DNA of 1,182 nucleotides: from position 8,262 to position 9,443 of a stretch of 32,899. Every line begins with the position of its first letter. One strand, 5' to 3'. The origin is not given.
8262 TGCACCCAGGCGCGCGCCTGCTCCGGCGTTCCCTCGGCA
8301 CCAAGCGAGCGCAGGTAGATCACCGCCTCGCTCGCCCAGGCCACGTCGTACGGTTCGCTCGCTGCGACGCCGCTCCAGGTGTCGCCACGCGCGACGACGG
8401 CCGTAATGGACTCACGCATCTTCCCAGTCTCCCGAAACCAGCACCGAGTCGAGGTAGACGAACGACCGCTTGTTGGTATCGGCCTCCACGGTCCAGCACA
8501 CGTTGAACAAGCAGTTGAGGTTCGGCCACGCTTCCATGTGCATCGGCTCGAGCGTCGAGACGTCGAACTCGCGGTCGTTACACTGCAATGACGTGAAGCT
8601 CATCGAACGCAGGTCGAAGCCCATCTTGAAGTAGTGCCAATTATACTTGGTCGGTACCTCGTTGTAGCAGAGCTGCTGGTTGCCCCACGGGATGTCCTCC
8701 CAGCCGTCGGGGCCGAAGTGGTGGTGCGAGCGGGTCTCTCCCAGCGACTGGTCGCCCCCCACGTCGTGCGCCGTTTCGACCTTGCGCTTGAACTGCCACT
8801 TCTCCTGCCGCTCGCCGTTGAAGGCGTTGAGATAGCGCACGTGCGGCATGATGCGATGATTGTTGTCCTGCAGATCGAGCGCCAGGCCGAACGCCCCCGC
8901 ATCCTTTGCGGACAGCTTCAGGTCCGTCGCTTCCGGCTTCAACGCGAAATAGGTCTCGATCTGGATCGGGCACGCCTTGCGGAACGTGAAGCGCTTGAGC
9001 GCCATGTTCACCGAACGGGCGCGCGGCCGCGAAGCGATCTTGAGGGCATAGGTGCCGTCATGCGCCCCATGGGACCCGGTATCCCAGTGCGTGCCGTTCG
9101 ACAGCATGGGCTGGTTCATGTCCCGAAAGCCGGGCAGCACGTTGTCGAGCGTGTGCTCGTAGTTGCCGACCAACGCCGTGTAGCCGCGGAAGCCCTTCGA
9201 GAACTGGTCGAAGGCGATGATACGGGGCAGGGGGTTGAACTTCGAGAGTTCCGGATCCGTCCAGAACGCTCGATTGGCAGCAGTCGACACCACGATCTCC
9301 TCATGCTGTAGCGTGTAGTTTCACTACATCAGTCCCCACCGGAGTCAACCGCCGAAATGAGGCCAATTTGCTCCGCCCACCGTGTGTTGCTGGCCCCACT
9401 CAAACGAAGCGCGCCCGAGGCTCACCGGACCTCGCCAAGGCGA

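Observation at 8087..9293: Uncharacterised, translationally coupled two-gene module (293 aa + 110 aa), copy A, leading a dehydrogenase operon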

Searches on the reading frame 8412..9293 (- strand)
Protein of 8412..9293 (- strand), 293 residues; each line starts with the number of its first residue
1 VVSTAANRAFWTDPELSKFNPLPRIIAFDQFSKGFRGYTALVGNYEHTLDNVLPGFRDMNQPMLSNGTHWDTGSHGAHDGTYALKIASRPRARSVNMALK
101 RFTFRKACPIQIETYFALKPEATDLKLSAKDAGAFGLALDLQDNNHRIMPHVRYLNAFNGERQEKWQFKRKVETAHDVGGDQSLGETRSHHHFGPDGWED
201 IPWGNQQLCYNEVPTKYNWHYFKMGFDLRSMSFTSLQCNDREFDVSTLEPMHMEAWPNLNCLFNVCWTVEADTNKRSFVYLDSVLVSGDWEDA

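Call 3: search_protein_families(library=pfam, proteins=[window:8412-9293:-], max_evalue=1)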
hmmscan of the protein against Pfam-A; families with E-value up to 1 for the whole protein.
window:8412-9293:- (293 aa): 1 family
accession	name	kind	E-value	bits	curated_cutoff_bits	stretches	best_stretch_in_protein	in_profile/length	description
PF20562.5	DUF6772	-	1.4e-112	376.1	27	1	11-290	6-284/284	Domain of unknown function (DUF6772)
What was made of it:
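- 8412..9293 (-): Large subunit, copy A (293 aa), Pfam DUF6772; predicted concanavalin-A-like beta-jelly roll. PF20562 E 1.4e-112, 376 bits against a cutoff of 27 (call 3).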

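Call 4: search_protein_families(library=ncbifam, proteins=[window:8412-9293:-], max_evalue=1)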
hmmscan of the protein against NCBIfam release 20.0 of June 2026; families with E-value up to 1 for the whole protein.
window:8412-9293:- (293 aa): 0 families

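Call 10: search_solved_structures(query=window:8412-9293:-, max_evalue=10)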
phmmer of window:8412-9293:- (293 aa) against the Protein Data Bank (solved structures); distinct sequences matched with E-value up to 10: 2.
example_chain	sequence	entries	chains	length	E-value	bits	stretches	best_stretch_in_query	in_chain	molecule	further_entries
6tji_A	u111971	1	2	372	5.7e-07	32.5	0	151-199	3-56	Cake10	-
6gh8_D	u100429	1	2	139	0.22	14.2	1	184-280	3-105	Glycoprotein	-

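Call 14: find_homologous_proteins(query=window:8412-9293:-, max_evalue=0.001)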
Query window:8412-9293:- (293 aa): 791 proteins with E <= 0.001 among 1124 candidates; the best 120 are listed.
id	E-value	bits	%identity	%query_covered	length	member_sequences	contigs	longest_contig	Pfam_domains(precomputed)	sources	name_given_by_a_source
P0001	2.8e-180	617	87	100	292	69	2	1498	PF20562.6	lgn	-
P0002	8.9e-180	615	86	100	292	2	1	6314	PF20562.6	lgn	-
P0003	9.3e-179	612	86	100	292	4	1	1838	PF20562.6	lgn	-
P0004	3.6e-163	560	82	99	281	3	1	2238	PF20562.6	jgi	jgi:hypothetical protein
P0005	4.5e-163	560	80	97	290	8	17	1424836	PF20562.6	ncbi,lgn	-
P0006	5.5e-162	557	80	97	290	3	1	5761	PF20562.6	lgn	-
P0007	3.3e-143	495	71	100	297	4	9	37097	PF20562.6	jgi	jgi:hypothetical protein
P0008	3.8e-141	488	71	97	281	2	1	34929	PF20562.6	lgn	-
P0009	1.2e-138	480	68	97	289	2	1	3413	PF20562.6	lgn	-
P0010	2.9e-137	475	85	80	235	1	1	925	PF20562.6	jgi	jgi:hypothetical protein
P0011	4.1e-121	422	62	97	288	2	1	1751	PF20562.6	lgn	-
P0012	4.4e-109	383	57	96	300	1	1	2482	PF20562.6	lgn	-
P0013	9.6e-107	375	57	96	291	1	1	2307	PF20562.6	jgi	jgi:hypothetical protein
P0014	4.1e-106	373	58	96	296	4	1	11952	PF20562.6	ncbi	-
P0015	4.6e-106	373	55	99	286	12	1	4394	PF20562.6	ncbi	-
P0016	1.8e-105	371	57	94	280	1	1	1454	PF20562.6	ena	-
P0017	4.0e-105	370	56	99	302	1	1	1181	PF20562.6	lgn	-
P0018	9.5e-105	369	56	95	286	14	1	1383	PF20562.6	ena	-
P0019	1.8e-104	368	56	96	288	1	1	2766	PF20562.6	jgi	jgi:hypothetical protein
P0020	3.3e-104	367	55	98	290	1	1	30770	PF20562.6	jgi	-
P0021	7.1e-104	366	54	99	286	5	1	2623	PF20562.6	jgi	-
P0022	1.5e-103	365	54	97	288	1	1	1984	PF20562.6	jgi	jgi:hypothetical protein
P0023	1.8e-103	364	55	95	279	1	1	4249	PF20562.6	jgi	jgi:hypothetical protein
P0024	1.9e-103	364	54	97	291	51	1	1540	PF20562.6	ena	-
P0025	2.9e-103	364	55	95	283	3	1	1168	PF20562.6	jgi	jgi:hypothetical protein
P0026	3.8e-103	363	56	95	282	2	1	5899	PF20562.6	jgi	-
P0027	6.1e-103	363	55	96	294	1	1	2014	PF20562.6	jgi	-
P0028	1.1e-102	362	56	95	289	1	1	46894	PF20562.6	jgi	jgi:hypothetical protein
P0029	1.7e-102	361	56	95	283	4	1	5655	PF20562.6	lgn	-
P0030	2.5e-102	361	54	95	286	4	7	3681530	PF20562.6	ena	-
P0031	2.6e-102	361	54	95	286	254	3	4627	PF20562.6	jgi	jgi:hypothetical protein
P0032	5.4e-102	359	54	95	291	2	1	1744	PF20562.6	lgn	-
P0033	6.4e-102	359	55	95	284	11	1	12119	PF20562.6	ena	-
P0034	6.8e-102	359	55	94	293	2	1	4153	PF20562.6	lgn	-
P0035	8.1e-102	359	54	96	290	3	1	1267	PF20562.6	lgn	-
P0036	8.2e-102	359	54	96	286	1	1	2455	PF20562.6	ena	-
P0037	1.0e-101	359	55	96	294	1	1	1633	PF20562.6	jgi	jgi:hypothetical protein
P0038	1.2e-101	358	54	99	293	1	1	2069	PF20562.6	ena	-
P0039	2.5e-101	357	55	95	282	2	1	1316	PF20562.6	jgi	jgi:hypothetical protein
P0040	2.8e-101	357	55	95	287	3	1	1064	PF20562.6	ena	-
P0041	3.1e-101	357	55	95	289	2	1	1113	PF20562.6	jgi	-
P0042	5.1e-101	356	53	96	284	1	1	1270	PF20562.6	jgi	jgi:hypothetical protein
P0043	6.9e-101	356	56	94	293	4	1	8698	PF20562.6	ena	-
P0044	6.9e-101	356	55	95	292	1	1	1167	PF20562.6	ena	-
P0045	8.7e-101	356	52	99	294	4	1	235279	PF20562.6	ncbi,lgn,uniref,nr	ncbi:hypothetical protein FKZ61_005640 [Litorilinea aerophila]|uniref:Uncharacterized protein n=1 Ta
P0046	9.4e-101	355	55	95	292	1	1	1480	PF20562.6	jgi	jgi:hypothetical protein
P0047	9.5e-101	355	54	95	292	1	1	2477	PF20562.6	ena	-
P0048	9.8e-101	355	51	98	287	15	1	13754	PF20562.6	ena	-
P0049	1.3e-100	355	53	99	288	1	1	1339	PF20562.6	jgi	-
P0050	1.6e-100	355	55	95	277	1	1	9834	PF20562.6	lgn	-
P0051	1.8e-100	354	53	96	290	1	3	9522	PF20562.6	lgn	-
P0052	1.8e-100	354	55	95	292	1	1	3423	PF20562.6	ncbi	-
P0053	2.0e-100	354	53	95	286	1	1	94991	PF20562.6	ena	-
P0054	2.1e-100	354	56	95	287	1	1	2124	PF20562.6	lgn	-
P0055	2.3e-100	354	55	95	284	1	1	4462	PF20562.6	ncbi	-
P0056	3.2e-100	354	54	98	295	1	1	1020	PF20562.6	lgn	-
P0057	5.0e-100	353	56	94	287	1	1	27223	PF20562.6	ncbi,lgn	-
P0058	7.4e-100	352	55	94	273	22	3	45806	PF20562.6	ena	-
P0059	8.6e-100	352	54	96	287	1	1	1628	PF20562.6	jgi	jgi:hypothetical protein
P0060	8.9e-100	352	52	99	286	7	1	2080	PF20562.6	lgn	-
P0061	9.2e-100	352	54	96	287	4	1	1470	PF20562.6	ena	-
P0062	9.9e-100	352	54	96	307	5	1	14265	PF20562.6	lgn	-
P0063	1.7e-99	351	53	96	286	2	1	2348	PF20562.6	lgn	-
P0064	2.3e-99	351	54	94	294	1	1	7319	PF20562.6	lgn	-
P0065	2.5e-99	351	53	98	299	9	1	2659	PF20562.6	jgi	-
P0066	2.6e-99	351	54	95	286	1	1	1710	PF20562.6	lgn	-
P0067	2.6e-99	351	56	94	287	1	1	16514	PF20562.6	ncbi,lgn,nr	ncbi:MAG: DUF6772 family protein [Armatimonadota bacterium]|nr:DUF6772 family protein [Armatimonadot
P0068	2.8e-99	351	54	95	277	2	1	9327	PF20562.6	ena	-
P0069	3.0e-99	350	54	95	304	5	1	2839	PF20562.6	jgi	jgi:hypothetical protein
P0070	3.4e-99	350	54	95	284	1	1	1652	PF20562.6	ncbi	-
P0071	3.5e-99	350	55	96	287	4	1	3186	PF20562.6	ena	-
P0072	3.9e-99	350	55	95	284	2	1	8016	PF20562.6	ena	-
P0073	4.0e-99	350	54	95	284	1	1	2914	PF20562.6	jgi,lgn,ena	-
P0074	4.5e-99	350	55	95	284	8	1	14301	PF20562.6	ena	-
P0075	4.9e-99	350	54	95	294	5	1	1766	PF20562.6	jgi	jgi:hypothetical protein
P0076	5.5e-99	350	54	98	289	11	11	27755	PF20562.6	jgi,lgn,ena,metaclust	jgi:hypothetical protein|metaclust:\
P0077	5.9e-99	349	54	95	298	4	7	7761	PF20562.6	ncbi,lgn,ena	-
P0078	6.2e-99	349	54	99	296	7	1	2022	PF20562.6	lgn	-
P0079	6.4e-99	349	53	95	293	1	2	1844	PF20562.6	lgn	-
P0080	7.6e-99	349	53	95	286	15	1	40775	PF20562.6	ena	-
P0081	8.1e-99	349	55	96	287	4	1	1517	PF20562.6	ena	-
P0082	9.6e-99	349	52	99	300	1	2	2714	PF20562.6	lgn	-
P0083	1.0e-98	349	54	95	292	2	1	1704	PF20562.6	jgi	jgi:hypothetical protein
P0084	1.0e-98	349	54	99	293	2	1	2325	PF20562.6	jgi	jgi:hypothetical protein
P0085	1.3e-98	348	54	95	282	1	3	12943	PF20562.6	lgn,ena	-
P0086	1.3e-98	348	54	95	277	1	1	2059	PF20562.6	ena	-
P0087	1.4e-98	348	53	95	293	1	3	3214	PF20562.6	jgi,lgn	-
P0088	1.4e-98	348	53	95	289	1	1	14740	PF20562.6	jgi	jgi:hypothetical protein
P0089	1.4e-98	348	53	95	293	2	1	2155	PF20562.6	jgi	jgi:hypothetical protein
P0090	1.5e-98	348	54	96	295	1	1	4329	PF20562.6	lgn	-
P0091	1.5e-98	348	52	95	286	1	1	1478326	PF20562.6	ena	-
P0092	1.8e-98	348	55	96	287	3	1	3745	PF20562.6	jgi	-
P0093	1.9e-98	348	53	95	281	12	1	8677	PF20562.6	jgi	jgi:hypothetical protein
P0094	3.0e-98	347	54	95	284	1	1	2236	PF20562.6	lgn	-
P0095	3.5e-98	347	54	95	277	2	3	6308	PF20562.6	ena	-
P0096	3.5e-98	347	54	95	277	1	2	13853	PF20562.6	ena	-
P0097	4.7e-98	347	53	95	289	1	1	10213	PF20562.6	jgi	-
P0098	4.9e-98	346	53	97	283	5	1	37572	PF20562.6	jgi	jgi:hypothetical protein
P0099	5.2e-98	346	55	94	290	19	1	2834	PF20562.6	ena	-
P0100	5.6e-98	346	53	96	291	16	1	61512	PF20562.6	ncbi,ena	-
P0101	5.9e-98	346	52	99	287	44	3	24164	PF20562.6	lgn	-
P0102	5.9e-98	346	54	99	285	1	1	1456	PF20562.6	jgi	jgi:hypothetical protein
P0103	6.2e-98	346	54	95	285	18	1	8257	PF20562.6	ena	-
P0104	6.3e-98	346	54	95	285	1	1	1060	PF20562.6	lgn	-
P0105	6.7e-98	346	54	95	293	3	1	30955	PF20562.6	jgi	jgi:hypothetical protein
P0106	8.0e-98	346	54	95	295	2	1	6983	PF20562.6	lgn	-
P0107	8.1e-98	346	53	95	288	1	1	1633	PF20562.6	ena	-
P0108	9.7e-98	345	53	95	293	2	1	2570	PF20562.6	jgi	jgi:hypothetical protein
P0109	9.7e-98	345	52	95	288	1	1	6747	PF20562.6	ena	-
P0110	9.8e-98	345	52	98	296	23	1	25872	PF20562.6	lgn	-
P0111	1.1e-97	345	54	95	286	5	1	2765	PF20562.6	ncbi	-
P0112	1.1e-97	345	55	95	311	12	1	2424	PF20562.6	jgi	-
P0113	1.4e-97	345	54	94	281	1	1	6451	PF20562.6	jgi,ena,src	-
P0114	1.8e-97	345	54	95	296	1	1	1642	PF20562.6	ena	-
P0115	1.9e-97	345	53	95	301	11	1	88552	PF20562.6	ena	-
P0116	2.0e-97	344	54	95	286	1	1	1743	PF20562.6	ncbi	-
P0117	2.0e-97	344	52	95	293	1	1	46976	PF20562.6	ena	-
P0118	2.2e-97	344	53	95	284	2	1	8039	PF20562.6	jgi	-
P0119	2.3e-97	344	53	95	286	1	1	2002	PF20562.6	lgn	-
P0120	2.4e-97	344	53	95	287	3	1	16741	PF20562.6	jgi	-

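Call 19: find_encoding_contigs(protein=P0045, flank=10000, max_places=3)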
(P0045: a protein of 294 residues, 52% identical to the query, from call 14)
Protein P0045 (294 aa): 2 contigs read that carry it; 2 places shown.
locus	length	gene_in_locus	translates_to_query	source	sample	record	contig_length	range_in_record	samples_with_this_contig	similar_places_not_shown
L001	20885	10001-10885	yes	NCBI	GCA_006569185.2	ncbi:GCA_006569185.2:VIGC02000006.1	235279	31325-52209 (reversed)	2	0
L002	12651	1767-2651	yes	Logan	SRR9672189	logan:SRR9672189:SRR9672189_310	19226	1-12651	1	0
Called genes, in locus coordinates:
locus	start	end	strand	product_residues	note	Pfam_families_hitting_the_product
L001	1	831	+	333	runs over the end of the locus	PF19300:BPD_transp_1_N, PF00528:BPD_transp_1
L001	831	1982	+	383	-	PF12911:OppC_N, PF00528:BPD_transp_1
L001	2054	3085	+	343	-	PF00005:ABC_tran, PF02463:SMC_N (faint), PF13304:AAA_21 (weak), PF08352:oligo_HPY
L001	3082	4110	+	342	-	PF00005:ABC_tran, PF08352:oligo_HPY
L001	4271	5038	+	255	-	PF03328:HpcH_HpaI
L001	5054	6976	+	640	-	PF07944:Beta-AFase-like_GH127_cat, PF20736:Glyco_hydro127M, PF20737:Glyco_hydro127C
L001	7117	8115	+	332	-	PF01408:GFO_IDH_MocA, PF22725:GFO_IDH_MocA_C3, PF02894:GFO_IDH_MocA_C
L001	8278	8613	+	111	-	-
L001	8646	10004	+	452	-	PF23500:DUF7133, PF07995:GSDH, PF22807:TrAA12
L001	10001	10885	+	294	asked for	PF20562:DUF6772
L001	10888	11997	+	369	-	PF02615:Ldh_2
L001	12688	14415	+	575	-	PF00496:SBP_bac_5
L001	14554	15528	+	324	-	PF19300:BPD_transp_1_N (weak), PF00528:BPD_transp_1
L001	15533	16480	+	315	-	PF12911:OppC_N, PF00528:BPD_transp_1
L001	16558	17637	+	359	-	PF00107:ADH_zinc_N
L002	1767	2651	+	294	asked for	PF20562:DUF6772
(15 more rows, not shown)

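Call 21: find_encoding_contigs(protein=P0030, flank=10000, max_places=3)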
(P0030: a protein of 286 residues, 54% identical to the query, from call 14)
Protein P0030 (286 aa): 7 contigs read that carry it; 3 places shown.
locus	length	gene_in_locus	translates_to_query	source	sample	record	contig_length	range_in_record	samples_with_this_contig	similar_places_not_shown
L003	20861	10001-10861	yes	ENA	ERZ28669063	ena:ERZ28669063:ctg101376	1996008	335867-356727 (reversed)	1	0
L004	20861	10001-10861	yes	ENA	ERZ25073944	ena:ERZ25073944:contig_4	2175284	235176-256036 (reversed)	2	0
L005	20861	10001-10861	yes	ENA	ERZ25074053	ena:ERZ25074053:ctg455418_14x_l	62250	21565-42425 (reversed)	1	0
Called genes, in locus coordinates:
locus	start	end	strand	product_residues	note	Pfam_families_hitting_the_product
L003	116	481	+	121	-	PF00528:BPD_transp_1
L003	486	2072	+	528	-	-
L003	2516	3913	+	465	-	PF01547:SBP_bac_1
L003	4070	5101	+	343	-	PF04321:RmlD_sub_bind (weak), PF01073:3Beta_HSD, PF01370:Epimerase, PF13460:NAD_binding_10, PF16363:GDP_Man_Dehyd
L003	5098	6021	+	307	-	PF00528:BPD_transp_1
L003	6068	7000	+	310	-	PF00528:BPD_transp_1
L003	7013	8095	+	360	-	PF04909:Amidohydro_2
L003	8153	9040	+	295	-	PF01261:AP_endonuc_2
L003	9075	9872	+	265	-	PF05721:PhyH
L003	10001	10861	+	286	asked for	PF20562:DUF6772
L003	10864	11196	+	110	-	-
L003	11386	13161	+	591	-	PF00496:SBP_bac_5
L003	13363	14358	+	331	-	PF19300:BPD_transp_1_N, PF00528:BPD_transp_1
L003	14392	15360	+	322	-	PF12911:OppC_N, PF00528:BPD_transp_1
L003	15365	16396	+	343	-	PF00005:ABC_tran, PF02463:SMC_N (weak), PF13304:AAA_21 (weak), PF08352:oligo_HPY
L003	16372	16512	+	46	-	-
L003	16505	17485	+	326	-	PF00005:ABC_tran, PF13304:AAA_21 (faint), PF08352:oligo_HPY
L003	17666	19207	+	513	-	-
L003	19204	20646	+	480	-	-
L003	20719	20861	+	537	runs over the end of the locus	PF00004:AAA (weak), PF07728:AAA_5, PF13401:AAA_22 (weak), PF28529:McrB_lid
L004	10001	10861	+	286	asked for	PF20562:DUF6772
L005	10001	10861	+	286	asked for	PF20562:DUF6772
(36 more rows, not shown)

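Call 22: find_encoding_contigs(protein=P0091, flank=10000, max_places=2)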
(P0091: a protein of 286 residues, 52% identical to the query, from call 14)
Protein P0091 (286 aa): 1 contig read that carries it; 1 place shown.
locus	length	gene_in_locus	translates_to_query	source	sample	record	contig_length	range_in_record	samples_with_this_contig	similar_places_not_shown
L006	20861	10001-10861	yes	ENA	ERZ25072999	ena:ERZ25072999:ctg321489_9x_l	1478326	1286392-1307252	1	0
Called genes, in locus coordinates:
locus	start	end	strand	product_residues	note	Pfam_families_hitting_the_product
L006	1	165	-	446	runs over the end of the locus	PF03009:GDPD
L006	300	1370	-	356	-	PF00005:ABC_tran, PF17912:OB_MalK, PF08402:TOBE_2 (weak)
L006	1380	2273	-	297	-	PF00528:BPD_transp_1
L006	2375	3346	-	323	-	PF00528:BPD_transp_1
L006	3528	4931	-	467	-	-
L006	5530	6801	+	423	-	PF09861:Lar_N, PF21113:LarA_C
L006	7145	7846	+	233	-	PF00106:adh_short, PF13561:adh_short_C2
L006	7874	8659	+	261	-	PF13489:Methyltransf_23, PF08241:Methyltransf_11, PF08242:Methyltransf_12, PF13649:Methyltransf_25, PF13847:Methyltransf_31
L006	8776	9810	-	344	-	PF00291:PALP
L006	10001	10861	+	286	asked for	PF20562:DUF6772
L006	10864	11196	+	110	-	PF19912:DUF6385 (weak)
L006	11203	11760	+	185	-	-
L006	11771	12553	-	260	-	PF12849:PBP_like_2, PF03466:LysR_substrate (weak), PF13531:SBP_bac_11 (weak)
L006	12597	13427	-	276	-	PF02673:BacA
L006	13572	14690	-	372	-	PF01702:TGT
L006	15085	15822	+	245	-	PF00106:adh_short, PF01370:Epimerase (weak), PF08659:KR (weak), PF13561:adh_short_C2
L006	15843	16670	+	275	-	PF01261:AP_endonuc_2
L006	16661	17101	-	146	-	PF01575:MaoC_dehydratas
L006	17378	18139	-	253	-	PF13238:AAA_18 (weak)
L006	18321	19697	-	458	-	PF07992:Pyr_redox_2, PF13738:Pyr_redox_3, PF00070:Pyr_redox, PF02852:Pyr_redox_dim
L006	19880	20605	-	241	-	PF04248:NTP_transf_9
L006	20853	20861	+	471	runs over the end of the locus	PF00884:Sulfatase, PF01663:Phosphodiest (faint), PF16347:SGSH_C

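Call 23: predict_structure(alignment_id=A1)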
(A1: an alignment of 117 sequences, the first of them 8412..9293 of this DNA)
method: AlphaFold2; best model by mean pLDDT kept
length: 293 residues; sequences in the alignment: 117
mean_pLDDT: 90.1   pTM: 0.90
mean pLDDT of the five models: 90.1, 90.0, 89.7, 89.0, 88.8
residues with pLDDT >= 90: 190; 70-90: 90; 50-70: 9; < 50: 4
segments of 3 or more residues with pLDDT < 50: 1-3
pLDDT, mean of each block of 10 residues (from residue 1): 55 89 95 96 85 88 87 83 96 95 92 96 85 96 94 97 97 83 80 90 95 83 96 97 97 92 96 95 96 57
secondary structure, 60 per line:
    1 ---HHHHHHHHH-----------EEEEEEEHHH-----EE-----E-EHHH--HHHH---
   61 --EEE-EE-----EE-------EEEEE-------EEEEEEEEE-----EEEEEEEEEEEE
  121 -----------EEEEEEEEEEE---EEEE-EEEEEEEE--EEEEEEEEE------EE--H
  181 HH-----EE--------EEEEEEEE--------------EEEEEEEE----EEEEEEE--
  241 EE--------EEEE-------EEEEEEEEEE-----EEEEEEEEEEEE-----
elements in order: H4-12 E24-30 H54-57 E63-65 E83-87 E95-103 E109-120 E132-142 E146-149 E151-158 E161-169 E198-205 E220-227 E232-238 E251-254 E262-271 E277-288
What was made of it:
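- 8412..9293 (-): AF2 pLDDT 90, pTM 0.90 (call 23).
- On Concanavalin-A-like lectin/glucanase superfold: The AF2 model has pLDDT 90 and is all-beta (call 23).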

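Call 25: fold_search(model_id=the predicted structure, library=pdb)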
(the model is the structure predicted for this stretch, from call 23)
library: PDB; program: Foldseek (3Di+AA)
matches with E <= 10: 1148; with E <= 0.001: 80
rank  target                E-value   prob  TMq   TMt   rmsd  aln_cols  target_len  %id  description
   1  8q2a_A                7.1e-06  1.00  0.40  0.48  12.1       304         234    8  TtX122B - A domain of unknown function from the Teredinibacter turnerae protein TERTU_2913 (released 2024-03-13)
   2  2a6x_B                9.9e-06  1.00  0.36  0.46  11.5       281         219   11  Crystal structure of Emp46p carbohydrate recognition domain (CRD), Y131F mutant (released 2006-01-31)
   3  8q2a_C                1.4e-05  1.00  0.39  0.48  12.0       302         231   11  TtX122B - A domain of unknown function from the Teredinibacter turnerae protein TERTU_2913 (released 2024-03-13)
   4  2a6z                  3.2e-05  1.00  0.35  0.45  12.3       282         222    8  Crystal structure of Emp47p carbohydrate recognition domain (CRD), monoclinic crystal form 1 (released 2006-01-31)
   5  2a71_D                3.6e-05  1.00  0.39  0.51   8.6       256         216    8  Crystal structure of Emp47p carbohydrate recognition domain (CRD), orthorhombic crystal form (released 2006-01-31)
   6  2a6w_B                4.0e-05  1.00  0.32  0.41  13.9       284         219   10  Crystal structure of Emp46p carbohydrate recognition domain (CRD), metal-free form (released 2006-01-31)
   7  2a6v_B                4.4e-05  1.00  0.33  0.43  12.7       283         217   11  Crystal structure of Emp46p carbohydrate recognition domain (CRD), potassium-bound form (released 2006-01-31)
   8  8jp7_A                5.5e-05  1.00  0.35  0.32  13.1       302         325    8  Cryo-EM structure of the head region of full-length ERGIC-53 with MCFD2 (Substate B) (released 2024-04-17)
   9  4w65                  5.8e-05  1.00  0.34  0.41   9.5       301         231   13  Crystal Structure of Glycosyl hydrolase family protein from Mycobacterium fortuitum (released 2014-09-03)
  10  2a6y                  7.2e-05  1.00  0.40  0.50  11.1       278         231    8  Crystal structure of Emp47p carbohydrate recognition domain (CRD), tetragonal crystal form (released 2006-01-31)
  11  2a6v_A                7.2e-05  1.00  0.32  0.40  13.8       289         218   10  Crystal structure of Emp46p carbohydrate recognition domain (CRD), potassium-bound form (released 2006-01-31)
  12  2a71_A                7.6e-05  1.00  0.36  0.46   8.9       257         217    9  Crystal structure of Emp47p carbohydrate recognition domain (CRD), orthorhombic crystal form (released 2006-01-31)
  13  6t2s_AAA              8.4e-05  1.00  0.39  0.45   8.8       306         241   11  Prominent members of the human gut microbiota express endo-acting O-glycanases to initiate mucin breakdown (released 2020-07-08)
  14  5dxd_A                9.9e-05  1.00  0.31  0.37   7.9       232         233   15  Crystal structure of Putative beta-glucanase (Rv0315 ortholog) from Mycobacterium abscessus (released 2015-11-04)
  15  2a6w_A                9.9e-05  1.00  0.30  0.38  14.0       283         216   10  Crystal structure of Emp46p carbohydrate recognition domain (CRD), metal-free form (released 2006-01-31)
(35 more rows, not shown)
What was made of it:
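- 8412..9293 (-): Foldseek places it among lectin/glucanase-fold structures at E about 1e-5 (call 25).
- Closest known: L-type lectins. Same: They share the concanavalin-A-like fold (call 25).
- Closest known: GH16 glucanases and DUF1080 '3-keto-disaccharide hydrolase'. Same: GH16 structures (4w65, 5dxd, 6t2s) appear among the Foldseek matches (call 25).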
